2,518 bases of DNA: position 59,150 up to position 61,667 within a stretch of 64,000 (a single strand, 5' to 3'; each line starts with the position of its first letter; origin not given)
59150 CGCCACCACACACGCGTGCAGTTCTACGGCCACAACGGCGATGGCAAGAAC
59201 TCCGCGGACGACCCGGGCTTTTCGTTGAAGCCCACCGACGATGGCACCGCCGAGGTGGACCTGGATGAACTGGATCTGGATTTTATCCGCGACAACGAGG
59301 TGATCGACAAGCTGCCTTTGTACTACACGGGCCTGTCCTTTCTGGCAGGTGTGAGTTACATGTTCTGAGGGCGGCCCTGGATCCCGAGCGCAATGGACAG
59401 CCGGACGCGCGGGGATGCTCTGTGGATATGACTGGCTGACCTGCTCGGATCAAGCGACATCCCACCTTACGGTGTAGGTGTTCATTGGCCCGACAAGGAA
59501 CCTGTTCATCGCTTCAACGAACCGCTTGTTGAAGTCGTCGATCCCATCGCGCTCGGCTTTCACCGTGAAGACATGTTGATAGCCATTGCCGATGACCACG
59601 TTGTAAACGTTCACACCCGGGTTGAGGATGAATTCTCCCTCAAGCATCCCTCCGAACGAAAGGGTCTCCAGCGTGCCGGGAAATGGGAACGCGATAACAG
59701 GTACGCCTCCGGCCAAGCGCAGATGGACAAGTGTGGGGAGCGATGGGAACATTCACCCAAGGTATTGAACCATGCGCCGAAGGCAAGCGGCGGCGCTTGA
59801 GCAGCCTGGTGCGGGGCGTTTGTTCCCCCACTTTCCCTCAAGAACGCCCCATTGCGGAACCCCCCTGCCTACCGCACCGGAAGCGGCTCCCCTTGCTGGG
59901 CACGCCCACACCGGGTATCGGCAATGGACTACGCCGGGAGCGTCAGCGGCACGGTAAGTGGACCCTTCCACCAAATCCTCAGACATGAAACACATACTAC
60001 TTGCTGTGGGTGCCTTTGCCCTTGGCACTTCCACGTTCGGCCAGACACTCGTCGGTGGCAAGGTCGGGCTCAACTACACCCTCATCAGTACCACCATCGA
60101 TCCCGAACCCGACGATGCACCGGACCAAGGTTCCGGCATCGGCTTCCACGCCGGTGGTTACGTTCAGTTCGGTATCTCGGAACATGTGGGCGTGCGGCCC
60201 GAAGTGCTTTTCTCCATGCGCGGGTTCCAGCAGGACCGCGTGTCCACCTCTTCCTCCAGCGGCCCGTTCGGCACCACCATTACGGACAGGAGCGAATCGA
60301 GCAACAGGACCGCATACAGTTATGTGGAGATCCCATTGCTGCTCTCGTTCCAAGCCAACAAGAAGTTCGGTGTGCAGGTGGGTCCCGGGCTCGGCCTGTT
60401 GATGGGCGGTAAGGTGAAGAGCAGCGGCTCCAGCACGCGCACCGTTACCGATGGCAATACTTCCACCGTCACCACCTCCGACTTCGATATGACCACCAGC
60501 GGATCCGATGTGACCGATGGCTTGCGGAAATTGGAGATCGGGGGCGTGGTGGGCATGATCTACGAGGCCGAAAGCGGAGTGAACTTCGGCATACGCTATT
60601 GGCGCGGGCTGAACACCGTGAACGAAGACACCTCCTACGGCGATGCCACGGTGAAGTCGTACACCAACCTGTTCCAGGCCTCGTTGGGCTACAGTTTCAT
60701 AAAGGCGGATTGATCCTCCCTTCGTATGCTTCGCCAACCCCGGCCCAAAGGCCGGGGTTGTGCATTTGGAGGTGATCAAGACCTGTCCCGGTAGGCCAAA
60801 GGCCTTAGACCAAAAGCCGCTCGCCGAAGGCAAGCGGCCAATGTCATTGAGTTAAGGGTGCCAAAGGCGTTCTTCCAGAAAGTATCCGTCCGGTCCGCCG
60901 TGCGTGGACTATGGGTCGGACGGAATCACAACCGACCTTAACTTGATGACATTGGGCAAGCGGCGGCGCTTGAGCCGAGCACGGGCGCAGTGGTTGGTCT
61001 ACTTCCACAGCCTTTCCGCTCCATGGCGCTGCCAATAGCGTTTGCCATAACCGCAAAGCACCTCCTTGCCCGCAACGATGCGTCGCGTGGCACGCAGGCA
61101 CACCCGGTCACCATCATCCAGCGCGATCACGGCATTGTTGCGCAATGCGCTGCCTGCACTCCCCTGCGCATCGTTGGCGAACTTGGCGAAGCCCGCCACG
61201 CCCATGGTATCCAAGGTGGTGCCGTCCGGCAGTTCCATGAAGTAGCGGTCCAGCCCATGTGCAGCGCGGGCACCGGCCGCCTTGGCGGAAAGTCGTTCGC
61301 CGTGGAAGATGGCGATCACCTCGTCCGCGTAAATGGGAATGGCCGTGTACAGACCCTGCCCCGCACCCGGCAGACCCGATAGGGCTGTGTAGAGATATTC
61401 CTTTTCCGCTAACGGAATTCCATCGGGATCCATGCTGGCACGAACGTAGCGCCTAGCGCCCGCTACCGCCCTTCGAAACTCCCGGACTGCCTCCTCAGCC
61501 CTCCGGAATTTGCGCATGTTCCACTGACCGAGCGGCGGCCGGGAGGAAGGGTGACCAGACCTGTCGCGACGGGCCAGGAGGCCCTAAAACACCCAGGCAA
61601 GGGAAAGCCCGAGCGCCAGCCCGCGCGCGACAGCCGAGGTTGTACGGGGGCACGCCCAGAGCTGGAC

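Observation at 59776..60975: MITE-like 118-bp insertion with 20-bp TIRs, 8-bp TSD and an intact paralogous empty site 1 kb away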

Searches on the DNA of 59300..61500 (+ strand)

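Call 6: search_rna_families(source=window, start=59300, end=61500, threshold=evalue, max_evalue=10, show_alignments=3)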
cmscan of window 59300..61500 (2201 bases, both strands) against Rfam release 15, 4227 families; matches with E-value up to 10: 9.
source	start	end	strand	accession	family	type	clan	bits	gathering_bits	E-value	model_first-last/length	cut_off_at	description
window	60706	60769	+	RF01772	rnk_pseudo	Cis-reg; leader;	-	24.3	55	0.28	1-108/108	no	Pseudomonas rnk leader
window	60736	60759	-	RF01772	rnk_pseudo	Cis-reg; leader;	-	23.9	55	0.34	75-98/108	no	Pseudomonas rnk leader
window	60735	60760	+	RF02351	psRNA14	Gene; sRNA;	-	19.6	60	4.4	11-36/84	no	Proteobacteria sRNA psRNA14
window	59678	59721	+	RF01074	RF_site1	Cis-reg; frameshift_element;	-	16.5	40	9.5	1-40/40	no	Putative RNA-dependent RNA polymerase ribosomal frameshift site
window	60725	60802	+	RF02484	GlsR21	Gene; snRNA; snoRNA; HACA-box;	-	15.8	100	9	1-112/112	no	Small nucleolar RNA GlsR21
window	59461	59478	+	RF02939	COG2908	Cis-reg;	-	14.6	58.7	3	7-24/45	no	COG2908 RNA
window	61388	61457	-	RF03036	osmY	Gene; sRNA;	-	13.4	46.9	9.9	1-72/72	no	osmY RNA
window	59760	59838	-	RF00058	HgcF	Gene; snRNA; snoRNA; HACA-box;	-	12.3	70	7.8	1-168/168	no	HgcF RNA (Pab35)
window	60688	60767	-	RF01880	Xist_exon1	Gene; lncRNA;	-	11.8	50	5.4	1-85/85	no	X-chromosome inactivation gene exon 1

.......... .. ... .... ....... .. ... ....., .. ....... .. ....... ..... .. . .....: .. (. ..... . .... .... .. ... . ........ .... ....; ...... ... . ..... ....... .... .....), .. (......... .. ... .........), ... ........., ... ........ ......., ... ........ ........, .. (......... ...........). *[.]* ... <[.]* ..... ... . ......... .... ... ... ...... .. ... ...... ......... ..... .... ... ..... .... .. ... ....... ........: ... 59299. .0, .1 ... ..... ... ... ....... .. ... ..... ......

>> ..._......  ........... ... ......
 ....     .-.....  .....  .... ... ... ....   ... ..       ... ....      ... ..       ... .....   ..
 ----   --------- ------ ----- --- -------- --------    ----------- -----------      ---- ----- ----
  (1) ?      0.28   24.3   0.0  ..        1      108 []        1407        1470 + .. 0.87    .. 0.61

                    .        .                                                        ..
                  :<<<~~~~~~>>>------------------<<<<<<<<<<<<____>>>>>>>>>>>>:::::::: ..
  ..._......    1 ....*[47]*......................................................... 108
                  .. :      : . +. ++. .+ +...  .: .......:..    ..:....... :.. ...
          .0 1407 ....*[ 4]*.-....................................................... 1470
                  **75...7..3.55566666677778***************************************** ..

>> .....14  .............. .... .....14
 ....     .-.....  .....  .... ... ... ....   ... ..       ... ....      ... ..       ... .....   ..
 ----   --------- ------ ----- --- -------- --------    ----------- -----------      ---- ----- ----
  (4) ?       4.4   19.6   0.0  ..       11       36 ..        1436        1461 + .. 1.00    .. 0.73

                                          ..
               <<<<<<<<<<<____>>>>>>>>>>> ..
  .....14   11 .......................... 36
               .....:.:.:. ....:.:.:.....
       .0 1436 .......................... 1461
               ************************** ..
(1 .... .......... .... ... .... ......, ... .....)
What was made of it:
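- On Known structured RNA family (Rfam 15): The only hits are weak terminator-like matches at 60706-60802 (call 6).
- No Rfam family matches the element, even at E up to 10 (call 6).
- Tried and rejected: Rfam, at a permissive threshold, on 59300-61500: nothing on the element (call 6).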

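Call 62: search_dna_similar(query=window:60790-60980:+, collection=plasmids, mode=distant, max_evalue=0.01, max_rows=15)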
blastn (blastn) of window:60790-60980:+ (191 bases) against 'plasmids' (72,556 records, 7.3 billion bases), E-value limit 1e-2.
No match.
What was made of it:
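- Tried and rejected: Plasmid collection with the element plus flanks: no match (call 62).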

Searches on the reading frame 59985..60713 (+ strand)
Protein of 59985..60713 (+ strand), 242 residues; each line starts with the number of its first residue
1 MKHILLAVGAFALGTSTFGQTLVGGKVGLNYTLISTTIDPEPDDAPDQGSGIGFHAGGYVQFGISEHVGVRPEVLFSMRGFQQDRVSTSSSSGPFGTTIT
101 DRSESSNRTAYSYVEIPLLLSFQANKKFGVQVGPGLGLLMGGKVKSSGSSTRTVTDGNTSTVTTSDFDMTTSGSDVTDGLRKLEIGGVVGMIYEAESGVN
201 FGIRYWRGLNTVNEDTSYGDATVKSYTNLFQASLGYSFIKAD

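Call 10: find_encoding_contigs(protein=window:59985-60713:+, flank=10000, max_places=10)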
Protein window:59985-60713:+ (242 aa): no gene with exactly this product is on record in the collection.

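Call 55: find_homologous_proteins(query=window:59985-60713:+, max_evalue=1e-15)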
Query window:59985-60713:+ (242 aa): 38 proteins with E <= 1e-15 among 1970 candidates.
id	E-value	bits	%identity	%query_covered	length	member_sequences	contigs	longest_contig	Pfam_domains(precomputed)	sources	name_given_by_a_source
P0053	4.9e-152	522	100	100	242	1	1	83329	PF13505.13,PF13568.13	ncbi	ncbi:MAG: porin family protein [Flavobacteriales bacterium]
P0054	3.2e-132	457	85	100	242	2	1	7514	PF13505.13,PF13568.13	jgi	jgi:Outer membrane protein beta-barrel domain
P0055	5.2e-132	457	86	99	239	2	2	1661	PF13505.13,PF13568.13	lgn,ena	-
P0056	1.1e-126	439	80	100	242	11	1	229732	PF13505.13,PF13568.13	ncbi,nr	ncbi:MAG: PorT family protein [Flavobacteriales bacterium]|nr:PorT family protein [Flavobacteriales 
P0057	1.7e-126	439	81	100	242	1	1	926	PF13505.13,PF13568.13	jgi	jgi:hypothetical protein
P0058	1.4e-94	334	66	100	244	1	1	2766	PF13505.13,PF13568.13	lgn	-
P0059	1.7e-92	327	62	100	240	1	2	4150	PF13505.13,PF13568.13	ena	-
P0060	5.8e-86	306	59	99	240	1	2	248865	PF13505.13,PF13568.13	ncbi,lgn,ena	-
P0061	1.3e-82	295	58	99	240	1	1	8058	PF13505.13,PF13568.13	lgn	-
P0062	1.4e-80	288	55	99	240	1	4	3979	PF13505.13,PF13568.13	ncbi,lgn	-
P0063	1.6e-80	288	59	92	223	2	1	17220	PF13505.13,PF13568.13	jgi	jgi:hypothetical protein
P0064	2.1e-80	288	55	99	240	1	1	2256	PF13505.13,PF13568.13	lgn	-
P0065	3.6e-79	284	55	99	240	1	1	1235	PF13505.13,PF13568.13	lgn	-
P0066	1.3e-77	279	53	99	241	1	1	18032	PF13505.13,PF13568.13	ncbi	-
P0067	1.1e-76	276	53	99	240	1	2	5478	PF13505.13,PF13568.13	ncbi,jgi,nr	ncbi:MAG TPA: porin family protein [Flavobacteriales bacterium]|jgi:hypothetical protein|nr:porin fa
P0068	1.7e-75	272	55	93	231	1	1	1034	PF13568.13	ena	-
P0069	1.5e-74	269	54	96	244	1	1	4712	PF13505.13,PF13568.13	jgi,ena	-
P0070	2.4e-73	265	52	99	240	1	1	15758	PF13505.13,PF13568.13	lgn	-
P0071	1.7e-66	242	48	99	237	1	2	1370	PF13505.13,PF13568.13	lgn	-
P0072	2.7e-66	242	48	99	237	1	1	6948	PF13505.13,PF13568.13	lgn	-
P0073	3.8e-66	241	47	99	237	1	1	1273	PF13505.13,PF13568.13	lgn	-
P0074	4.5e-65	238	47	99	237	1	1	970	PF13505.13,PF13568.13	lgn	-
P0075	6.4e-65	237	49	99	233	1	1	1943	PF13505.13,PF13568.13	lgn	-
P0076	1.7e-64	236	48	99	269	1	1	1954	PF13505.13,PF13568.13,PF25233.2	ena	-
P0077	1.3e-62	230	46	99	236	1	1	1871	PF13505.13,PF13568.13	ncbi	ncbi:MAG: porin family protein [Fimbriimonadaceae bacterium]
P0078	3.8e-62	228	48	92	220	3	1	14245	PF13505.13,PF13568.13,PF25233.2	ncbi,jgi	jgi:hypothetical protein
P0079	1.6e-61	226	48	99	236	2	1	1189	PF13505.13,PF13568.13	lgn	-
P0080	1.8e-57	213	41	99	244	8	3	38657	PF13505.13,PF13568.13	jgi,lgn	jgi:hypothetical protein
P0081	8.9e-53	197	45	99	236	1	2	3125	PF13505.13,PF13568.13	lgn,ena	-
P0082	5.4e-47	178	42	99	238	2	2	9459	PF13505.13,PF13568.13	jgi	-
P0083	7.8e-43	165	39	99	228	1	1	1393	PF13505.13,PF13568.13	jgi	-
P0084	2.7e-42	163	41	99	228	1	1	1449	PF13505.13,PF13568.13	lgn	-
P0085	2.0e-39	154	39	99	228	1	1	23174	PF13505.13,PF13568.13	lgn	-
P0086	6.9e-39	152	36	99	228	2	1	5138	PF13505.13,PF13568.13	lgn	-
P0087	2.8e-38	150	38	99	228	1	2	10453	PF13505.13,PF13568.13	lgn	-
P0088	3.2e-37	146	39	99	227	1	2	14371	PF13505.13,PF13568.13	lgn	-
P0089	6.6e-37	145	43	98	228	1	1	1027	PF13505.13,PF13568.13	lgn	-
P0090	7.7e-31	126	33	99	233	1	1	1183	PF13505.13,PF13568.13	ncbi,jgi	jgi:hypothetical protein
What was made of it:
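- Checked: Neighbours: the 'OMP gene' 59985-60713 is a porin-family beta-barrel gene (PF13505/PF13568, call 55).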

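Call 56: find_encoding_contigs(protein=P0054, flank=6000, max_places=3)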
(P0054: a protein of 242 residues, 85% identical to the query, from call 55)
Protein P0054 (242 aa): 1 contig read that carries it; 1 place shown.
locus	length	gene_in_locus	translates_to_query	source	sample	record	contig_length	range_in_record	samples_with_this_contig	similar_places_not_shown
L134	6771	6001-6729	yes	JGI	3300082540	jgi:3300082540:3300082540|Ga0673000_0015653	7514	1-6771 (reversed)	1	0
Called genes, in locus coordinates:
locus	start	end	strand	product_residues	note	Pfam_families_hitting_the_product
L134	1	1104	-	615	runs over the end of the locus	?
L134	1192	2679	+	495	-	PF18962:Por_Secre_tail (weak)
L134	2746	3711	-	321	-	PF01545:Cation_efflux, PF16916:ZT_dimer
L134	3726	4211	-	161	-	PF28534:DUF8430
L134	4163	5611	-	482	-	PF01807:Zn_ribbon_DnaG, PF08275:DNAG_N, PF01751:Toprim, PF13155:Toprim_2, PF13362:Toprim_3, PF13662:Toprim_4, PF10410:DnaB_bind (faint)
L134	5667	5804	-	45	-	-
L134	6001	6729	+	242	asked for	PF13505:OMP_b-brl (weak), PF13568:OMP_b-brl_2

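Call 57: find_encoding_contigs(protein=P0055, flank=6000, max_places=3)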
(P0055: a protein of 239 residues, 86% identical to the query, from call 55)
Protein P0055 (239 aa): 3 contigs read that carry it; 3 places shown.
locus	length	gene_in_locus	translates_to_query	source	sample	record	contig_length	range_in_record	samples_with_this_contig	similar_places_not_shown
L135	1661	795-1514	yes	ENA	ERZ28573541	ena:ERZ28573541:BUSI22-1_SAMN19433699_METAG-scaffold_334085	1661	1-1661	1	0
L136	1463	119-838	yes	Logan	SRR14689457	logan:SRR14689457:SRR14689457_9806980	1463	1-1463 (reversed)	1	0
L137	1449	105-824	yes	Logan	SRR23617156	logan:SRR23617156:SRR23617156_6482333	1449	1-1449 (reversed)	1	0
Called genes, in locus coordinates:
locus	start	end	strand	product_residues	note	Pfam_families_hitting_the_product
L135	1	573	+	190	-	?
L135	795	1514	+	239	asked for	PF13505:OMP_b-brl, PF13568:OMP_b-brl_2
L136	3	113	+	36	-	?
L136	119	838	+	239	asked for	PF13505:OMP_b-brl, PF13568:OMP_b-brl_2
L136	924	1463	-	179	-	?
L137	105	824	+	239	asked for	PF13505:OMP_b-brl, PF13568:OMP_b-brl_2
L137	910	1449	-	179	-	?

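Call 58: find_encoding_contigs(protein=P0056, flank=8000, max_places=3)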
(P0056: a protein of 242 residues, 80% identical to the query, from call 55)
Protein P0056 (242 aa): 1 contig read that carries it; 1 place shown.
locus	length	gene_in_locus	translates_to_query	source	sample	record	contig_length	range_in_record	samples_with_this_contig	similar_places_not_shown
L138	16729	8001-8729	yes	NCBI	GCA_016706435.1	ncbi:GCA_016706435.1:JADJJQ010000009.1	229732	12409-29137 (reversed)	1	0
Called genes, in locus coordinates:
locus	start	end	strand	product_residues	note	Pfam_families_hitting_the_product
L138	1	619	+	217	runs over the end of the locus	PF00072:Response_reg, PF00196:GerE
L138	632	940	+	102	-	-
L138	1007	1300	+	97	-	-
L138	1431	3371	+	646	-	PF13424:TPR_12 (faint), PF07730:HisKA_3, PF02518:HATPase_c, PF13589:HATPase_c_3 (weak)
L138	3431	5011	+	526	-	-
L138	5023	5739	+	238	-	PF00953:Glycos_transf_4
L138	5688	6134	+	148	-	PF00953:Glycos_transf_4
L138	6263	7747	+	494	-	PF14052:Caps_assemb_Wzi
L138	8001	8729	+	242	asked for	PF13505:OMP_b-brl, PF13568:OMP_b-brl_2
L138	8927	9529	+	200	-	-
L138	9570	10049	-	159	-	-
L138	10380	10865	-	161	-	PF03544:TonB_C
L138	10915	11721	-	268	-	-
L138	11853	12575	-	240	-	-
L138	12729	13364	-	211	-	-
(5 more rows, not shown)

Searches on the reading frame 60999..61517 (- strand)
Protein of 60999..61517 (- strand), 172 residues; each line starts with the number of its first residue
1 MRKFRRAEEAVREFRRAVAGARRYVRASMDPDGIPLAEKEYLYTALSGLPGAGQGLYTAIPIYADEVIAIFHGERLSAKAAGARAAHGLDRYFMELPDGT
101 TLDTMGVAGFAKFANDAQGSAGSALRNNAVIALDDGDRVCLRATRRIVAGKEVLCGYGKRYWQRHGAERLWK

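Call 11: find_encoding_contigs(protein=window:60999-61517:-, flank=10000, max_places=10)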
Protein window:60999-61517:- (172 aa): 1 contig read that carries it; 1 place shown.
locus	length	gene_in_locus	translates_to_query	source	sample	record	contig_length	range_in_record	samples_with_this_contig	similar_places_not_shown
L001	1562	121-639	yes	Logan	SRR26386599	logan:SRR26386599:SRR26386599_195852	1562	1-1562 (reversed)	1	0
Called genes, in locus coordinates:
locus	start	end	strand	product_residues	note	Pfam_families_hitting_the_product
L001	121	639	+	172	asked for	PF00856:SET (weak)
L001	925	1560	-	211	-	?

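Call 34: find_homologous_proteins(query=window:60999-61517:-, max_evalue=1e-20)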
Query window:60999-61517:- (172 aa): 52 proteins with E <= 1e-20 among 904 candidates.
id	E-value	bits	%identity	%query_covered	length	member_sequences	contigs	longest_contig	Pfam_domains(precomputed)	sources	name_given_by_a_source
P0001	9.1e-91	320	100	84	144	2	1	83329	PF00856.34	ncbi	ncbi:MAG: SET domain-containing protein [Flavobacteriales bacterium]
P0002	2.3e-82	293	85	91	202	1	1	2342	PF00856.34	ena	-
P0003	2.8e-72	260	80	85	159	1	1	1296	PF00856.34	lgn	-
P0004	7.4e-72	259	84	82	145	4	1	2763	PF00856.34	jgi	jgi:hypothetical protein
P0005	1.3e-71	258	81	85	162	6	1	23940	PF00856.34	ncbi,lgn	-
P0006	2.9e-71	257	84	80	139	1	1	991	PF00856.34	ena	-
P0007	6.8e-71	255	81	84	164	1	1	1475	PF00856.34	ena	-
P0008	2.1e-70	254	81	81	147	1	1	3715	PF00856.34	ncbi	ncbi:MAG: SET domain-containing protein [Flavobacteriales bacterium]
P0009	5.0e-70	253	81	81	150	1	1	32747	PF00856.34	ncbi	-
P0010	8.8e-70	252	83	80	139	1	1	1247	PF00856.34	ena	-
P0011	3.3e-69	250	83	80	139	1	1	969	PF00856.34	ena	-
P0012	4.1e-69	250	83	80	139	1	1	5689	PF00856.34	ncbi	-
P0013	5.0e-69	249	80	80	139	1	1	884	PF00856.34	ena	-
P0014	6.9e-69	249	80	81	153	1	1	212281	PF00856.34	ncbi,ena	-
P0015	9.9e-69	248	82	80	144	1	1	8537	PF00856.34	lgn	-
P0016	1.7e-68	248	81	81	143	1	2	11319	PF00856.34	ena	-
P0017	2.0e-68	247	80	80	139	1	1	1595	PF00856.34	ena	-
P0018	3.9e-68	247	81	81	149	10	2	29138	PF00856.34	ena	-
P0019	1.3e-67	245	80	80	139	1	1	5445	PF00856.34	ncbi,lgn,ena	ncbi:MAG: SET domain-containing protein [Flavobacteriales bacterium]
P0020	2.8e-67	244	81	80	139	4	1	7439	PF00856.34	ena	-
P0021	6.4e-67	243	80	80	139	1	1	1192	PF00856.34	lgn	-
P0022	1.8e-66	241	80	80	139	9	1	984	PF00856.34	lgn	-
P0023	3.1e-66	240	78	80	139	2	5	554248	PF00856.34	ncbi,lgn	-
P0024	6.1e-66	239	79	80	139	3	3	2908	PF00856.34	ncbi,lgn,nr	ncbi:MAG: SET domain-containing protein [Flavobacteriales bacterium]|nr:SET domain-containing protei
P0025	6.6e-66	239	80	80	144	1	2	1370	PF00856.34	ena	-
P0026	8.7e-66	239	78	80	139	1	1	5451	PF00856.34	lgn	-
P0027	1.2e-65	238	80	80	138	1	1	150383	PF00856.34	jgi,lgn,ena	-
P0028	1.9e-63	231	75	81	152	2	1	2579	PF00856.34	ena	-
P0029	2.1e-63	231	77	80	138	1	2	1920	PF00856.34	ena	-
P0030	4.0e-63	230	76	80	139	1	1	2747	PF00856.34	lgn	-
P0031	1.4e-62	228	75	81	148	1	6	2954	PF00856.34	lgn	-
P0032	1.7e-62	228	73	83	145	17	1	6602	PF00856.34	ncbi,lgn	-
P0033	1.3e-61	225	73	83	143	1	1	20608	PF00856.34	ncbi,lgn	ncbi:MAG: SET domain-containing protein [Flavobacteriales bacterium]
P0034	4.3e-61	224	76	80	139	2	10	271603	PF00856.34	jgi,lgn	jgi:hypothetical protein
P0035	6.0e-61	223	73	84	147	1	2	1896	PF00856.34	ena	-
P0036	9.1e-61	223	75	80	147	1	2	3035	PF00856.34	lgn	-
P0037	8.9e-60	219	73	81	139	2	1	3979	PF00856.34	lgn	-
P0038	1.5e-43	167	62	81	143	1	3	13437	PF00856.34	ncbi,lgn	-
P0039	6.7e-42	161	60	79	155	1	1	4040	PF00856.34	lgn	-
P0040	9.3e-40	154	57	78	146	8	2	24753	PF00856.34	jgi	jgi:uncharacterized protein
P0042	1.3e-39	154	59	77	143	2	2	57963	PF00856.34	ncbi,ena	-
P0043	5.4e-39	152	55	78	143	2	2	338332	PF00856.34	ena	-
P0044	9.2e-39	151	52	81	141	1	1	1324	PF00856.34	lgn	-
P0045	3.0e-38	149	52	82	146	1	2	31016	PF00856.34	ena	-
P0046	3.7e-38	149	54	80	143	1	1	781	PF00856.34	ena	-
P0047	3.8e-38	149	52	78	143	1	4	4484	PF00856.34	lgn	-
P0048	2.6e-37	146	53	79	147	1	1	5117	PF00856.34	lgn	-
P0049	4.0e-36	142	50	78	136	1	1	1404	PF00856.34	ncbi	-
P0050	7.5e-34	135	49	81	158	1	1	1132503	PF00856.34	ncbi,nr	ncbi:MAG: SET domain-containing protein-lysine N-methyltransferase [Bacteroidetes bacterium]|nr:SET 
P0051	2.8e-32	130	48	78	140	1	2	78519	PF00856.34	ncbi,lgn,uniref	uniref:SET domain-containing protein n=1 Tax=Flavobacterium sp. TaxID=239 RepID=UPI0040495B52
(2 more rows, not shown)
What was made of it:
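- Checked: The gene on the other side, 60999-61517 on the minus strand, is a SET-domain gene (PF00856, call 34).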

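Call 35: find_encoding_contigs(protein=P0001, flank=10000, max_places=3)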
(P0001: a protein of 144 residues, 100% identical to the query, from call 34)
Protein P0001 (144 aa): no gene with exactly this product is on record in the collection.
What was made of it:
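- Tried and rejected: The source contig itself (NCBI MAG, 83,329 bp) could not be fetched (calls 10, 35).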

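Call 36: find_encoding_contigs(protein=P0002, flank=10000, max_places=3)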
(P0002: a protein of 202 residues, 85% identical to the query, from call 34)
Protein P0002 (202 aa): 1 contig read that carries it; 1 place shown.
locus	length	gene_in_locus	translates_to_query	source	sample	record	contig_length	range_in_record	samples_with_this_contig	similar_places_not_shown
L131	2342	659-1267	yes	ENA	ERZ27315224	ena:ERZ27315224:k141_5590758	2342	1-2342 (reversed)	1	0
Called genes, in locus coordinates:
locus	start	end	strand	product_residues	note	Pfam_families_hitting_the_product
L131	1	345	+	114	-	?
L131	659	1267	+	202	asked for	PF00856:SET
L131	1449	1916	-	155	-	PF00583:Acetyltransf_1, PF13673:Acetyltransf_10, PF13508:Acetyltransf_7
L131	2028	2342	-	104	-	?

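Call 37: find_encoding_contigs(protein=P0005, flank=10000, max_places=3)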
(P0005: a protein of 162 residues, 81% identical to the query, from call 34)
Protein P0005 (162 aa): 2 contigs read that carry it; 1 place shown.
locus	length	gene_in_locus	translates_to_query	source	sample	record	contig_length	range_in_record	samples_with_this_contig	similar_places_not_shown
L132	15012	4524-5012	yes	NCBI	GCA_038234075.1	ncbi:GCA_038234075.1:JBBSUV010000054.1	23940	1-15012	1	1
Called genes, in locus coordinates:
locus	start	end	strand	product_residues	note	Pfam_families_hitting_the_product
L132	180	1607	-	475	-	PF07670:Gate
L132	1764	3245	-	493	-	PF00199:Catalase, PF06628:Catalase-rel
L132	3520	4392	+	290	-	PF00691:OmpA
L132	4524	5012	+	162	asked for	PF00856:SET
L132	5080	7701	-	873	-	PF13491:FtsK_4TM, PF17854:FtsK_alpha, PF01580:FtsK_SpoIIIE, PF09397:FtsK_gamma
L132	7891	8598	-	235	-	-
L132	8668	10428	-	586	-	PF01551:Peptidase_M23, PF27332:TP_0781 (faint), PF01551:Peptidase_M23 (weak)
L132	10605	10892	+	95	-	-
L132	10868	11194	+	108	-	PF05164:ZapA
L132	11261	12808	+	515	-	PF12072:RNase_Y_N, PF00013:KH_1 (weak), PF22891:KH_PNO1_2nd (faint), PF08668:HDOD (faint), PF01966:HD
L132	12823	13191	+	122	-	PF13380:CoA_binding_2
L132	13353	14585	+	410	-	PF00278:Orn_DAP_Arg_deC, PF02784:Orn_Arg_deC_N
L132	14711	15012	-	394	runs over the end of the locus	PF00202:Aminotran_3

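Call 38: find_encoding_contigs(protein=P0014, flank=10000, max_places=3)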
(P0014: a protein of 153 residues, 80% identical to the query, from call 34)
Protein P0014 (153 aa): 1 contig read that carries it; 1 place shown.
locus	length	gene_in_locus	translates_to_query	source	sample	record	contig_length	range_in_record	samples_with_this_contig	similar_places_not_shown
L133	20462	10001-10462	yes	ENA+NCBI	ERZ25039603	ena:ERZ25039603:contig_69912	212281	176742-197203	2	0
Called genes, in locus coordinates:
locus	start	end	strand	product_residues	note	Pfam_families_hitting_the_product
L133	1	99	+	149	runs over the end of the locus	PF04536:TPM_phosphatase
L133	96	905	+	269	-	PF04536:TPM_phosphatase, PF25184:YxzE (weak)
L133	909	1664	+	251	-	PF05099:TerB, PF00226:DnaJ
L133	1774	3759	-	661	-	PF02705:K_trans, PF22776:K_trans_C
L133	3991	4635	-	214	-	PF16584:LolA_2 (weak), PF03548:LolA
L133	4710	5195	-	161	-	PF00856:SET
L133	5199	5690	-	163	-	PF00856:SET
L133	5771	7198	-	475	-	PF07670:Gate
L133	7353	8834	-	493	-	PF00199:Catalase, PF06628:Catalase-rel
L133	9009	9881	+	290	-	PF00691:OmpA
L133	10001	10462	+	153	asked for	PF00856:SET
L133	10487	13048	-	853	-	PF13491:FtsK_4TM, PF17854:FtsK_alpha, PF01580:FtsK_SpoIIIE, PF09397:FtsK_gamma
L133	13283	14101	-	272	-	-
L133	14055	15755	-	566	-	PF01551:Peptidase_M23, PF27332:TP_0781 (faint)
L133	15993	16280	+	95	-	-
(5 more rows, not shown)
